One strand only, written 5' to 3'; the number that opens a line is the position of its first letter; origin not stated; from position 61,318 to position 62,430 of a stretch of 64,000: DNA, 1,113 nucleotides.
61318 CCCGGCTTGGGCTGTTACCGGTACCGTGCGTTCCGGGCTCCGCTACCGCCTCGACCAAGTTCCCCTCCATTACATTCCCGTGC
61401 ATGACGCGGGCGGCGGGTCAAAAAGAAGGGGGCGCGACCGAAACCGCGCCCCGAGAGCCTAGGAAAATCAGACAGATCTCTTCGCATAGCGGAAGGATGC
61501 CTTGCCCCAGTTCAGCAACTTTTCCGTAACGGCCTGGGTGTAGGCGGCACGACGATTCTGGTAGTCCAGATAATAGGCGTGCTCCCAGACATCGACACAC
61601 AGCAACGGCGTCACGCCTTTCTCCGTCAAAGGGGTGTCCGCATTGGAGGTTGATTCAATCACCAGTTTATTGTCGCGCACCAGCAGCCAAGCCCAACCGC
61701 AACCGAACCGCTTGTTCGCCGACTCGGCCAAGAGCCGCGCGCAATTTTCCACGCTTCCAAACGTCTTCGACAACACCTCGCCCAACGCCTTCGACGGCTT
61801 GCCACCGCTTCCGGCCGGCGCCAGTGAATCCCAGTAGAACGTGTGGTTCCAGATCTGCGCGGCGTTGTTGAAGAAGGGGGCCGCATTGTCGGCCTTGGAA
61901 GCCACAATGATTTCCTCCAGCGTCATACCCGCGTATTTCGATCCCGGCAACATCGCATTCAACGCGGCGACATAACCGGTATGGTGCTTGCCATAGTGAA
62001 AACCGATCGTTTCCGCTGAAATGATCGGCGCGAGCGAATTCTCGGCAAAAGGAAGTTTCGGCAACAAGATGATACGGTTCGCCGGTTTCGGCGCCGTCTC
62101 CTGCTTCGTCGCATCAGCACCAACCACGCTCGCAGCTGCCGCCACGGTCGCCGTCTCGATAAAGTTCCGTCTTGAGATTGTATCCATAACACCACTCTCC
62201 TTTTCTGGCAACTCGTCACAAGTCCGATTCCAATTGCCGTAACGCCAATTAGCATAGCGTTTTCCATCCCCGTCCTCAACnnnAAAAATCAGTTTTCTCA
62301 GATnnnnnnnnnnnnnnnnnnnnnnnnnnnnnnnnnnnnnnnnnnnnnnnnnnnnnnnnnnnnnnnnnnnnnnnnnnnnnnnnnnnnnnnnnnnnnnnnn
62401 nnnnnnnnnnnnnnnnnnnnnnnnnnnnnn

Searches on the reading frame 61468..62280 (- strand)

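Call 64: search_protein_families(library=pfam, proteins=[window:61468-62280:-], max_evalue=0.0001)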
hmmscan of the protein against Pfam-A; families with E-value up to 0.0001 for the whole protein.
window:61468-62280:- (270 aa): 2 families
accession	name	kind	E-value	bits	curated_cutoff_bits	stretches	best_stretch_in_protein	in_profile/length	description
PF02777.23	Sod_Fe_C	-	8.5e-32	109.7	20.9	1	162-262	1-100/102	Iron/manganese superoxide dismutases, C-terminal domain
PF00081.27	Sod_Fe_N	-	2.1e-22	79.8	27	1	73-153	4-81/82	Iron/manganese superoxide dismutases, alpha-hairpin domain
